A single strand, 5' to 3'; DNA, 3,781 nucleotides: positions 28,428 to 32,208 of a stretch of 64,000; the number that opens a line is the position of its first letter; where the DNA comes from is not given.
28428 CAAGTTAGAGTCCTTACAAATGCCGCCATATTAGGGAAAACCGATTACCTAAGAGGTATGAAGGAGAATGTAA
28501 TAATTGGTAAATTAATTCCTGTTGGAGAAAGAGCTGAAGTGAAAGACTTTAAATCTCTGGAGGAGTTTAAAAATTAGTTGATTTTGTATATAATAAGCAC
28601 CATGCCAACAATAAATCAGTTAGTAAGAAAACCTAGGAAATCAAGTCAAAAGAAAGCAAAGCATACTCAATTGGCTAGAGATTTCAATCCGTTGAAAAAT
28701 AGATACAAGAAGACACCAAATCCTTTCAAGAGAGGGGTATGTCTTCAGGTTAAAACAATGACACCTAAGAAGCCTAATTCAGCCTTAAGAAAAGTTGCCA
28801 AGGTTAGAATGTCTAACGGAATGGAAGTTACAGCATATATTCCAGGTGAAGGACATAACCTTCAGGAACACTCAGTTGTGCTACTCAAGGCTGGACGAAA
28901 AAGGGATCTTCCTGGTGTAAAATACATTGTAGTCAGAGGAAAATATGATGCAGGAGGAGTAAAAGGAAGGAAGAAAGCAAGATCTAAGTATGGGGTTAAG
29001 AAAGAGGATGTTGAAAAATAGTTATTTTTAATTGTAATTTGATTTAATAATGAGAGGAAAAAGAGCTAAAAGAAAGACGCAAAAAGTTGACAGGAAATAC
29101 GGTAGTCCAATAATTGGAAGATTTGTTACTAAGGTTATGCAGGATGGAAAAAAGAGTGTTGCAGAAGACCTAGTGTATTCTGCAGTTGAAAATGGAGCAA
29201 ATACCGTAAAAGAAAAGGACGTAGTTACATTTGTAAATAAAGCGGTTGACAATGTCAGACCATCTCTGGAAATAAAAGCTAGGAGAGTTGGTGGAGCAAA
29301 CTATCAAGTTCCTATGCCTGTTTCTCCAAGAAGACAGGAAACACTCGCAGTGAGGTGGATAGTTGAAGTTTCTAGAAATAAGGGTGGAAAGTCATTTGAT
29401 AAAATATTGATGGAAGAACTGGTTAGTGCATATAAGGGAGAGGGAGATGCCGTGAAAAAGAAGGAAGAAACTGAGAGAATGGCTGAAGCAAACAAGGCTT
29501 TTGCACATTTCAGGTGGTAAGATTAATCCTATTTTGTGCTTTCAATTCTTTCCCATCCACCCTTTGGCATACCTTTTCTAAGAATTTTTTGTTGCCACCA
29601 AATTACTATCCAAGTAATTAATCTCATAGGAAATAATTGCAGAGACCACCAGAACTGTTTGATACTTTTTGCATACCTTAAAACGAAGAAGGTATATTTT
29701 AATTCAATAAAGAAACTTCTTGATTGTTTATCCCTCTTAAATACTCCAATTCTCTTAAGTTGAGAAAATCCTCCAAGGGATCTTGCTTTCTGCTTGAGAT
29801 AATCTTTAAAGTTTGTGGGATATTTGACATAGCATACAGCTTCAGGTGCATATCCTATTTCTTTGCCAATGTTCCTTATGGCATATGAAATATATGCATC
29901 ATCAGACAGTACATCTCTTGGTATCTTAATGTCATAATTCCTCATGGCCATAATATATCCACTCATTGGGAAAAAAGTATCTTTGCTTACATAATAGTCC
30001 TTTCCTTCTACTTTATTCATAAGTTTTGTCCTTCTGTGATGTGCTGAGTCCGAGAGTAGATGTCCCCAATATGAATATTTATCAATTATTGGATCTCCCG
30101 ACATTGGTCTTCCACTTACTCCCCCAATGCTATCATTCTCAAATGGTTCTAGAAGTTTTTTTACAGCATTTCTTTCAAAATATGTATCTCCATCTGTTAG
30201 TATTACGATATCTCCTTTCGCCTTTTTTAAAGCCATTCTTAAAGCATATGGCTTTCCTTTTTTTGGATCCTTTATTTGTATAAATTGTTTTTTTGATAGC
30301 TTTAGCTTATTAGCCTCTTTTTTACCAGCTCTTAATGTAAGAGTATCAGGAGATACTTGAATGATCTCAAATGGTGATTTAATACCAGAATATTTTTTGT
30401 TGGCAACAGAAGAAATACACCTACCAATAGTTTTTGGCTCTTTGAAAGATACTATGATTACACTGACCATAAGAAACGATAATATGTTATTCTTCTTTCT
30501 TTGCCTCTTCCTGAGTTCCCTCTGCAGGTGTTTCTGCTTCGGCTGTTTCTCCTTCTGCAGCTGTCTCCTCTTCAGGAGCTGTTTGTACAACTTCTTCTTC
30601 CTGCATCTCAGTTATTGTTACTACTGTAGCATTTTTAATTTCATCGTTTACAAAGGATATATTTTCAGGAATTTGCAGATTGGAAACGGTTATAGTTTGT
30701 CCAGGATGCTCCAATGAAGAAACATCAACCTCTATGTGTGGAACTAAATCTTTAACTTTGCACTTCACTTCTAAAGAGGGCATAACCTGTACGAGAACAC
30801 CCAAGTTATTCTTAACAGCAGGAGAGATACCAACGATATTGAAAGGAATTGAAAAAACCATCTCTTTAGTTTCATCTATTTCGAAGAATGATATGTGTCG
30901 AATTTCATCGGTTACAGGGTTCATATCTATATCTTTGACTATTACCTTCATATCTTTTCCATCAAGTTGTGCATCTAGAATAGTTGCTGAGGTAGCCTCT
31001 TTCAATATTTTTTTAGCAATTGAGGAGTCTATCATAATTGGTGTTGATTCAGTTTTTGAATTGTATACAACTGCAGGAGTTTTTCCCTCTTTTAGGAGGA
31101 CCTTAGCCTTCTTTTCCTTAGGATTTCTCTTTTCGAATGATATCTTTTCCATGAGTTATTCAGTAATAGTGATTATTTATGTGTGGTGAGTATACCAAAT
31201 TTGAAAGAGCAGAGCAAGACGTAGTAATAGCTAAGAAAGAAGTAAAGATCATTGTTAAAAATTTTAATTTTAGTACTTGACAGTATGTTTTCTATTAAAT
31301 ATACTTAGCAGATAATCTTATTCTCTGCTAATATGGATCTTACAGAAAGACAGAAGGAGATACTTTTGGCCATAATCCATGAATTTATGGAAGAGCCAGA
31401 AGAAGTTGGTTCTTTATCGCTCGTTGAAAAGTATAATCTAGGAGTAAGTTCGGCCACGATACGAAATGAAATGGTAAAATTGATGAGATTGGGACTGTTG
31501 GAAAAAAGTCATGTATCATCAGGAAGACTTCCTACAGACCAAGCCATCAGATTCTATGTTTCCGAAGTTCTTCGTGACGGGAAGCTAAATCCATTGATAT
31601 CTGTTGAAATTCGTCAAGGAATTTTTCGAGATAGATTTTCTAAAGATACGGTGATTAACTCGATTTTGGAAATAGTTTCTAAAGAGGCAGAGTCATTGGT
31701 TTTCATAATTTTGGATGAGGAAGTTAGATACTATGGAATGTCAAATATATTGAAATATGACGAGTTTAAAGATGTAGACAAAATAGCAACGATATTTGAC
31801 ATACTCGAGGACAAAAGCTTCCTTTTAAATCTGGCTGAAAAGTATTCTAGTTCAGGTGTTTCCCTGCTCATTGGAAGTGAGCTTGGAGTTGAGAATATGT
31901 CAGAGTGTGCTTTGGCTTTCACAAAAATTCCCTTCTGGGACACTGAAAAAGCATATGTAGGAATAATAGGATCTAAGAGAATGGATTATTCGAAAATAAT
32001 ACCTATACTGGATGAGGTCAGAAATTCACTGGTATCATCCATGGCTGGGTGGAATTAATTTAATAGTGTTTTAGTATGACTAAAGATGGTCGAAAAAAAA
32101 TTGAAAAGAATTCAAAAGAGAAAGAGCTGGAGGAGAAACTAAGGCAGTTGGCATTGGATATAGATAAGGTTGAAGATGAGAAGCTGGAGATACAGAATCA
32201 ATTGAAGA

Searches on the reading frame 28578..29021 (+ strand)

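Call 36: search_protein_families(library=pfam, proteins=[window:28578-29021:+], max_evalue=0.00001)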
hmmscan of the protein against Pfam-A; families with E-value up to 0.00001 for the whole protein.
window:28578-29021:+ (147 aa): 1 family
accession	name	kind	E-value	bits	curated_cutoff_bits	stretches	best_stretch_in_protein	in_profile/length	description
PF00164.32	Ribosom_S12_S23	-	2.6e-33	114.5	22.3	1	48-142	11-107/110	Ribosomal protein S12/S23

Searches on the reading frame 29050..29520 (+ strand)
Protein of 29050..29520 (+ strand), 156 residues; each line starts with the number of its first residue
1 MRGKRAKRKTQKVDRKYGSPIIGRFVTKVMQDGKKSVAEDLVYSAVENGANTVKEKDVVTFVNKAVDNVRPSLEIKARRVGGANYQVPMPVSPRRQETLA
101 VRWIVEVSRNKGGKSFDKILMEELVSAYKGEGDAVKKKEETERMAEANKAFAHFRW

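Call 36: search_protein_families(library=pfam, proteins=[window:29050-29520:+], max_evalue=0.00001)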
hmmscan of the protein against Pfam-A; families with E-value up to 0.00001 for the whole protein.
window:29050-29520:+ (156 aa): 1 family
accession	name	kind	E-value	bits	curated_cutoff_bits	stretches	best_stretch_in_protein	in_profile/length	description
PF00177.27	Ribosomal_S7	-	5.9e-50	169.1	24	1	2-149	2-148/148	Ribosomal protein S7p/S5e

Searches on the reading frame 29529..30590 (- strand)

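Call 36: search_protein_families(library=pfam, proteins=[window:29529-30590:-], max_evalue=0.00001)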
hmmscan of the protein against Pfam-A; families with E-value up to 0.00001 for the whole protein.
window:29529-30590:- (353 aa): 3 families
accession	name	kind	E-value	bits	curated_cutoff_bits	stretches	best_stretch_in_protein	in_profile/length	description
PF00535.33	Glycos_transf_2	-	5.7e-16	59.3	23.3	1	43-173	1-126/168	Glycosyl transferase family 2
PF13641.12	Glyco_tranf_2_3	-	1.4e-12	48.6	27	1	42-272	3-228/230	Glycosyltransferase like family 2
PF13632.12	Glyco_trans_2_3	-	2.6e-07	31.1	27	1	224-329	91-177/198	Glycosyl transferase family group 2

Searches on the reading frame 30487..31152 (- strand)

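Call 36: search_protein_families(library=pfam, proteins=[window:30487-31152:-], max_evalue=0.00001)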
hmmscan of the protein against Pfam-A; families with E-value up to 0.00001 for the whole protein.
window:30487-31152:- (221 aa): 2 families
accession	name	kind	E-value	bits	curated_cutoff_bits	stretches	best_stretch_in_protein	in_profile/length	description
PF14693.11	Ribosomal_TL5_C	-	5.9e-19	68.7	27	1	99-182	3-82/84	Ribosomal protein TL5, C-terminal domain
PF01386.24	Ribosomal_L25p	-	8.6e-18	65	23.6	1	5-89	2-82/82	Ribosomal L25p family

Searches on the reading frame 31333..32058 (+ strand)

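Call 36: search_protein_families(library=pfam, proteins=[window:31333-32058:+], max_evalue=0.00001)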
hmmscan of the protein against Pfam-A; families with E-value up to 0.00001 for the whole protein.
window:31333-32058:+ (241 aa): 1 family
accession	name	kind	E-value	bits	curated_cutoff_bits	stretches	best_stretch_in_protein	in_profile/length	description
PF01628.27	HrcA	-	2.8e-22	80.2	22.2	1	89-223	90-215/215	HrcA protein C terminal domain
